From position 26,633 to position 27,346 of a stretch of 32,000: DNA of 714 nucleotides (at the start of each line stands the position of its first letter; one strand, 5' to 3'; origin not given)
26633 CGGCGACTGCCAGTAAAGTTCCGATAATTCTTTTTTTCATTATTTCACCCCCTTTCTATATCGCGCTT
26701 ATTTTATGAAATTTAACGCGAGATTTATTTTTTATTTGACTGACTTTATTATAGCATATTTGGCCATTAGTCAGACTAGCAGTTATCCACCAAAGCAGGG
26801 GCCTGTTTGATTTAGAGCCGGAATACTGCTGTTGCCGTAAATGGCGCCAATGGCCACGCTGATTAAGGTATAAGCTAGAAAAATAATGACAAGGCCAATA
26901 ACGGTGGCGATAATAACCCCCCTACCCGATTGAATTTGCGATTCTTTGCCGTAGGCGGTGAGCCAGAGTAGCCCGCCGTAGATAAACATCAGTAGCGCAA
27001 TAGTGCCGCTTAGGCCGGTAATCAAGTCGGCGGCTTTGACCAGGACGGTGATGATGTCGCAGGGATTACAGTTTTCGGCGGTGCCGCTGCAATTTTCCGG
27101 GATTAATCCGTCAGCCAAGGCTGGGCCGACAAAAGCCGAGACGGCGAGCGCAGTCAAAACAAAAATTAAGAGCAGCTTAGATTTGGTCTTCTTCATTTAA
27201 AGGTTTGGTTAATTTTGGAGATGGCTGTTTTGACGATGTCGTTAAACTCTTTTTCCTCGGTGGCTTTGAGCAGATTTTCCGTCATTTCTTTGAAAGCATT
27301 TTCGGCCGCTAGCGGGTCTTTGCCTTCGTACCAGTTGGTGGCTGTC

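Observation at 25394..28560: Four tandem VirB2/TrbC-like two-TM mini-proteins in an operon with, and translationally coupled to, an orphan solute-binding lipoprotein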

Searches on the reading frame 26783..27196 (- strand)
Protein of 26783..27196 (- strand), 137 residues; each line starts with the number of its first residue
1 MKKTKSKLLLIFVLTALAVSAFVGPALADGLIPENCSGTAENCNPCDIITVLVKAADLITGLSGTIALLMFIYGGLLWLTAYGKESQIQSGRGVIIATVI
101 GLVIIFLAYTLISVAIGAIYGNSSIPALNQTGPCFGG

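Call 3: search_protein_families(library=pfam, proteins=[window:26783-27196:-], max_evalue=1)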
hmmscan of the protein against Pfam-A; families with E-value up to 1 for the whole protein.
window:26783-27196:- (137 aa): 5 families
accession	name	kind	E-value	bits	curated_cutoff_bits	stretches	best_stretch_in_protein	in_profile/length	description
PF18895.5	T4SS_pilin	-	1.8e-08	34.8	26.6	1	50-114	7-70/71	Type IV secretion system pilin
PF04956.18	TrbC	-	1.5e-05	25.6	27.9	1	1-113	1-96/98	TrbC/VIRB2 pilin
PF24283.1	DUF7471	-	0.0076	16.7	27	0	3-42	29-68/86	Family of unknown function (DUF7471)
PF02322.20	Cyt_bd_oxida_II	-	0.015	15.1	35.6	1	11-114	116-207/302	Cytochrome bd terminal oxidase subunit II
PF20088.4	DUF6480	-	0.11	12.8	25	0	86-117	45-76/78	Family of unknown function (DUF6480)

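Call 32: search_protein_families(library=ncbifam, proteins=[window:26783-27196:-], max_evalue=0.01)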
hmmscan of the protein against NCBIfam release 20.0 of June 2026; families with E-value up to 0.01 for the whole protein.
window:26783-27196:- (137 aa): 1 family
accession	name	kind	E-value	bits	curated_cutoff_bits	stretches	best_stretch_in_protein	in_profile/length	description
NF047765.1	LIC_13387_fam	subfamily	0.00054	19.6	33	1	51-107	49-105/131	LIC_13387 family protein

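Call 39: find_homologous_proteins(query=window:26786-27196:-, max_evalue=0.001)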
Query window:26786-27196:- (137 aa): 28 proteins with E <= 0.001 among 82 candidates.
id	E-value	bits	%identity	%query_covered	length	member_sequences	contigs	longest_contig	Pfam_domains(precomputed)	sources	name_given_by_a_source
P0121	7.5e-80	283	100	100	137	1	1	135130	PF18895.6,PF04956.19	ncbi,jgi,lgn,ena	ncbi:MAG: hypothetical protein WC518_03795 [Patescibacteria group bacterium]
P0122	4.1e-22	96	45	71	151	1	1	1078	PF18895.6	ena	-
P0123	6.8e-22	96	40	94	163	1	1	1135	PF18895.6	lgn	-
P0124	3.0e-15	74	40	88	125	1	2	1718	PF18895.6,PF04956.19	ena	-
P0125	3.0e-14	71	64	42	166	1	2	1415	PF18895.6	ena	-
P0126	2.2e-13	68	37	42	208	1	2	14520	PF18895.6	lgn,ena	-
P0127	4.8e-13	67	36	88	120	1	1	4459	PF18895.6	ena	-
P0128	8.7e-13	66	50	64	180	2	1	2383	PF18895.6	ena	-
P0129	2.2e-12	65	52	60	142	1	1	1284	PF18895.6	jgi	jgi:hypothetical protein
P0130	6.3e-12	63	54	53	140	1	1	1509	PF18895.6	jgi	jgi:hypothetical protein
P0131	1.5e-11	62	38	86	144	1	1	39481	PF18895.6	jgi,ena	-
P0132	2.2e-11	62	41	70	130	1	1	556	PF18895.6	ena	-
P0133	3.7e-11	61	52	45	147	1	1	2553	PF18895.6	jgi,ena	-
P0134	2.9e-10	58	43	55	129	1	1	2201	PF18895.6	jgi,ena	-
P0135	5.7e-10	57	38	65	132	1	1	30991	PF18895.6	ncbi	-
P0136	9.9e-10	56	46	46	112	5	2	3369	PF18895.6,PF04956.19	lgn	-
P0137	1.0e-9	56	51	45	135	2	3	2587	PF18895.6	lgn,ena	-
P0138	2.5e-9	55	41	58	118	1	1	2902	PF18895.6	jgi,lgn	jgi:hypothetical protein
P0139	2.7e-9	55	48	50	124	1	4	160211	PF18895.6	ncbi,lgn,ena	-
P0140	2.7e-9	55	43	51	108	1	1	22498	PF18895.6,PF04956.19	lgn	-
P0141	3.0e-9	55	42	65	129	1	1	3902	PF18895.6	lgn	-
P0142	5.7e-9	54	40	59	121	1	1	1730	PF18895.6,PF04956.19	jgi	jgi:hypothetical protein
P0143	7.2e-9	53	45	48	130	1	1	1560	PF18895.6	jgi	jgi:hypothetical protein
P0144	7.8e-9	53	37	82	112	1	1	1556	PF18895.6,PF04956.19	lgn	-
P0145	9.3e-9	53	43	55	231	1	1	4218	PF18895.6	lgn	-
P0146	1.1e-7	50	41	58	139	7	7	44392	PF18895.6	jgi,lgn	jgi:hypothetical protein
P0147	5.7e-7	47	43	50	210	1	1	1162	PF18895.6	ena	-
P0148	8.6e-7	47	42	54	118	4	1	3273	PF18895.6,PF04956.19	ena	-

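Call 44: find_encoding_contigs(protein=P0139, flank=10000, max_places=1)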
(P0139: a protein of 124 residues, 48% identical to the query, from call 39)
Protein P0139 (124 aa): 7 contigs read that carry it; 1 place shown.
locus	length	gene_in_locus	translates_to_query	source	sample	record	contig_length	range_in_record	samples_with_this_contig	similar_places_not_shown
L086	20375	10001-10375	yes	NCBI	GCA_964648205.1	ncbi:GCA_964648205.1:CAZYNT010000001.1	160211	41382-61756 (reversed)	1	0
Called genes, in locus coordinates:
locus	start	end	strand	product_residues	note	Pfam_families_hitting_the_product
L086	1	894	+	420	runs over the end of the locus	PF03952:Enolase_N, PF00113:Enolase_C, PF13378:MR_MLE_C (weak)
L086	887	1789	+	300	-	PF01676:Metalloenzyme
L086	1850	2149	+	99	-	-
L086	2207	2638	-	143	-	PF02681:DUF212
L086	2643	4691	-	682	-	PF02518:HATPase_c, PF00204:DNA_gyraseB, PF01751:Toprim, PF00986:DNA_gyraseB_C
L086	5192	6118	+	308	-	PF01073:3Beta_HSD, PF01370:Epimerase, PF02719:Polysacc_synt_2, PF04321:RmlD_sub_bind, PF07993:NAD_binding_4 (faint), PF13460:NAD_binding_10 (weak), PF16363:GDP_Man_Dehyd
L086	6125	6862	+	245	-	PF00121:TIM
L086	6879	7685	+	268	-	PF13432:TPR_16 (faint), PF13174:TPR_6 (faint), PF23914:TPR_CcmH_CycH (faint), PF00515:TPR_1 (faint), PF07719:TPR_2 (faint), PF13181:TPR_8 (faint), PF13424:TPR_12 (faint), PF17874:TPR_MalT (weak), +2 more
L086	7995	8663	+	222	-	-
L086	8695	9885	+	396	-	-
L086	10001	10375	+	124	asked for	PF18895:T4SS_pilin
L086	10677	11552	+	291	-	PF01149:Fapy_DNA_glyco, PF06831:H2TH, PF06827:zf-FPG_IleRS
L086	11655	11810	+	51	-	PF00471:Ribosomal_L33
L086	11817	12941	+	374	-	PF01594:AI-2E_transport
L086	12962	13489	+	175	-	PF00210:Ferritin (weak), PF02915:Rubrerythrin, PF23458:DUF7130 (faint), PF21349:RUBY_RBDX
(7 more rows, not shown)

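Call 45: find_encoding_contigs(protein=P0146, flank=10000, max_places=1)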
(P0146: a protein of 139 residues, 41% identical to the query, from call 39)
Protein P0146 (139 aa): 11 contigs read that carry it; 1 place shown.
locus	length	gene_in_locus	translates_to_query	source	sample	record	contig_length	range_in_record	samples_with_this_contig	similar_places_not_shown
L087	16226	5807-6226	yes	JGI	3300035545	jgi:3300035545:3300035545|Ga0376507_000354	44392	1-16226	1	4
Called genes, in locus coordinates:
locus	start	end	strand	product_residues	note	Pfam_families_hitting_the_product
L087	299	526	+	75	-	-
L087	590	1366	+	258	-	PF00326:Peptidase_S9 (faint), PF00561:Abhydrolase_1, PF12697:Abhydrolase_6, PF12146:Hydrolase_4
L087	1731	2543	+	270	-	PF13175:AAA_15 (faint), PF00005:ABC_tran, PF13304:AAA_21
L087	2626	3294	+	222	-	PF01061:ABC2_membrane, PF12698:ABC2_membrane_3, PF12679:ABC2_membrane_2 (weak)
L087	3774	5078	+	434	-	PF01145:Band_7 (faint)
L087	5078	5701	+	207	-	-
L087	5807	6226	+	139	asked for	PF18895:T4SS_pilin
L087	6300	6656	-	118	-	PF05635:23S_rRNA_IVP, PF22296:bAvd (weak)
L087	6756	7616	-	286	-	PF00480:ROK, PF01869:BcrAD_BadFG (faint)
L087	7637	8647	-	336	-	PF00331:Glyco_hydro_10 (faint)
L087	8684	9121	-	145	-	PF18895:T4SS_pilin (weak)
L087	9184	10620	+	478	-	PF01943:Polysacc_synt, PF13440:Polysacc_synt_3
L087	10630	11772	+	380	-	PF00534:Glycos_transf_1, PF13692:Glyco_trans_1_4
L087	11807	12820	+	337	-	PF01479:S4, PF00849:PseudoU_synth_2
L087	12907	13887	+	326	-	-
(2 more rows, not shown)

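Call 52: predict_structure(alignment_id=A3)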
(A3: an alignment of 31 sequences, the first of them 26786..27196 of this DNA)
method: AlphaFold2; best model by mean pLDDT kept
length: 137 residues; sequences in the alignment: 31
mean_pLDDT: 73.7   pTM: 0.47
mean pLDDT of the five models: 73.7, 72.7, 72.5, 68.5, 67.8
residues with pLDDT >= 90: 3; 70-90: 87; 50-70: 31; < 50: 16
segments of 3 or more residues with pLDDT < 50: 122-135
pLDDT, mean of each block of 10 residues (from residue 1): 70 82 60 55 67 82 88 89 87 87 85 81 46 46
secondary structure, 60 per line:
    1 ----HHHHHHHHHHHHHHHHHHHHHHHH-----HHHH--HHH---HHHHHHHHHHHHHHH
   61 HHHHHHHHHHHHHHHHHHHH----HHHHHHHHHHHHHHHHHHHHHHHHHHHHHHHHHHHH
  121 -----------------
elements in order: H5-28 H34-37 H46-80 H85-120

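Call 55: fold_search(model_id=the predicted structure, library=pdb)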
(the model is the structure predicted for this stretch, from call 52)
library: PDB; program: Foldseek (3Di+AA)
matches with E <= 10: 14; with E <= 0.001: 0
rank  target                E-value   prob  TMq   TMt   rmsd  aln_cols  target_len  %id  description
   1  7zcm_B                3.5e+00  0.25  0.34  0.62   2.9        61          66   24  Dark state structure of Sensory Rhodopsin II in complex with HtrII solved by room temperature serial synchrotron cryst (released 2023-11-29)
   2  5jje_B                4.3e+00  0.21  0.34  0.65   3.0        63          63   24  Structure of the SRII/HtrII Complex in I212121 space group ("U" shape) (released 2017-02-15)
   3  5jjn_B                4.6e+00  0.25  0.34  0.67   3.0        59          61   24  Structure of the SRII/HtrII(G83F) Complex in P212121 space group ("V" shape) (released 2017-02-15)
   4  4h63_K                5.0e+00  0.11  0.27  0.35   5.4        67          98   13  Structure of the Schizosaccharomyces pombe Mediator head module (released 2012-10-31)
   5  1h2s_B                5.3e+00  0.18  0.33  0.65   2.9        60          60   25  Molecular basis of transmenbrane signalling by sensory rhodopsin II-transducer complex (released 2002-10-10)
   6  2f93_MODEL_1_B        5.3e+00  0.10  0.25  0.52   3.6        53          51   24  K Intermediate Structure of Sensory Rhodopsin II/Transducer Complex in Combination with the Ground State Struc (released 2006-03-07)
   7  2f95_MODEL_1_B        5.3e+00  0.10  0.25  0.51   3.6        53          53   24  M intermediate structure of sensory rhodopsin II/transducer complex in combination with the ground state struc (released 2006-03-07)
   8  1urf_MODEL_1_A        7.0e+00  0.07  0.26  0.40   6.0        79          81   13  HR1b domain from PRK1 (released 2003-11-06)
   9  8a22_BD               8.0e+00  0.02  0.24  0.14  24.3       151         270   16  Structure of the mitochondrial ribosome from Polytomella magna (released 2022-11-16)
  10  4gyc_B                8.6e+00  0.12  0.32  0.62   3.0        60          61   23  Structure of the SRII(D75N mutant)/HtrII Complex in I212121 space group ("U" shape) (released 2013-05-08)
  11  2p7v_A                8.6e+00  0.09  0.33  0.31   4.6        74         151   15  Crystal structure of the Escherichia coli regulator of sigma 70, Rsd, in complex with sigma 70 domain 4 (released 2007-08-21)
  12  5cfb_A                8.6e+00  0.08  0.33  0.15  14.1        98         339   12  Crystal Structure of Human Glycine Receptor alpha-3 Bound to Strychnine (released 2015-09-30)
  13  5n9j_Z                8.6e+00  0.05  0.29  0.33  10.5        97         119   11  Core Mediator of transcriptional regulation (released 2017-05-17)
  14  3wpt_B                9.8e+00  0.03  0.17  0.07  12.6        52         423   21  Crystal structure of closed dimer of human importin-alpha1 (Rch1) (released 2015-01-21)

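Call 56: search_solved_structures(query=A3, max_evalue=10, show_alignments=2)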
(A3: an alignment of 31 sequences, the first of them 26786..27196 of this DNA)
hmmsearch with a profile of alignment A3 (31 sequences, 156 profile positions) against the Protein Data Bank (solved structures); distinct sequences matched with E-value up to 10: 20.
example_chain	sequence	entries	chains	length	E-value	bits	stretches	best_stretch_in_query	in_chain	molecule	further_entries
6s7t_H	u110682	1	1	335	0.26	14.3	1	94-116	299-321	Magnesium transporter protein 1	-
5jyn_A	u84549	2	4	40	0.58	13.1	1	96-119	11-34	Envelope glycoprotein gp160 | HIV-1 GP41 Transmembrane Domain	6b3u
4faa_A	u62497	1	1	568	0.69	12.9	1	51-83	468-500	Cytochrome c oxidase subunit 1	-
4g7s_A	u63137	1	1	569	0.7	12.8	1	51-83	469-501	Cytochrome c oxidase subunit 1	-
3s8g_A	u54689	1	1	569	0.7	12.8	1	51-83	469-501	Cytochrome c oxidase subunit 1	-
1ehk_A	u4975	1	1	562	0.7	12.8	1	51-83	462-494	BA3-TYPE CYTOCHROME-C OXIDASE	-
4g72_A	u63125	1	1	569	0.7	12.8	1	51-83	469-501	Cytochrome c oxidase subunit 1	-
4g7q_A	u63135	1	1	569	0.7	12.8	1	51-83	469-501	Cytochrome c oxidase subunit 1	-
4g7r_A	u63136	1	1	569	0.7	12.8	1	51-83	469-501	Cytochrome c oxidase subunit 1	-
4g70_A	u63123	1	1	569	0.7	12.8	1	51-83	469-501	Cytochrome c oxidase subunit 1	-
4g71_A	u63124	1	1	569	0.7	12.8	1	51-83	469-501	Cytochrome c oxidase subunit 1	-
4n4y_A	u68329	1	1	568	0.71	12.8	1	51-83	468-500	Cytochrome c oxidase subunit 1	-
4fa7_A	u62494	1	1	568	0.71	12.8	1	51-83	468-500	Cytochrome c oxidase subunit 1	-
4gp4_A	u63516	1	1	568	0.71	12.8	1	51-83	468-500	Cytochrome c oxidase subunit 1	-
1xme_A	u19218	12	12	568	0.72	12.8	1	51-83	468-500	Cytochrome c oxidase polypeptide I | Cytochrome c oxidase subunit 1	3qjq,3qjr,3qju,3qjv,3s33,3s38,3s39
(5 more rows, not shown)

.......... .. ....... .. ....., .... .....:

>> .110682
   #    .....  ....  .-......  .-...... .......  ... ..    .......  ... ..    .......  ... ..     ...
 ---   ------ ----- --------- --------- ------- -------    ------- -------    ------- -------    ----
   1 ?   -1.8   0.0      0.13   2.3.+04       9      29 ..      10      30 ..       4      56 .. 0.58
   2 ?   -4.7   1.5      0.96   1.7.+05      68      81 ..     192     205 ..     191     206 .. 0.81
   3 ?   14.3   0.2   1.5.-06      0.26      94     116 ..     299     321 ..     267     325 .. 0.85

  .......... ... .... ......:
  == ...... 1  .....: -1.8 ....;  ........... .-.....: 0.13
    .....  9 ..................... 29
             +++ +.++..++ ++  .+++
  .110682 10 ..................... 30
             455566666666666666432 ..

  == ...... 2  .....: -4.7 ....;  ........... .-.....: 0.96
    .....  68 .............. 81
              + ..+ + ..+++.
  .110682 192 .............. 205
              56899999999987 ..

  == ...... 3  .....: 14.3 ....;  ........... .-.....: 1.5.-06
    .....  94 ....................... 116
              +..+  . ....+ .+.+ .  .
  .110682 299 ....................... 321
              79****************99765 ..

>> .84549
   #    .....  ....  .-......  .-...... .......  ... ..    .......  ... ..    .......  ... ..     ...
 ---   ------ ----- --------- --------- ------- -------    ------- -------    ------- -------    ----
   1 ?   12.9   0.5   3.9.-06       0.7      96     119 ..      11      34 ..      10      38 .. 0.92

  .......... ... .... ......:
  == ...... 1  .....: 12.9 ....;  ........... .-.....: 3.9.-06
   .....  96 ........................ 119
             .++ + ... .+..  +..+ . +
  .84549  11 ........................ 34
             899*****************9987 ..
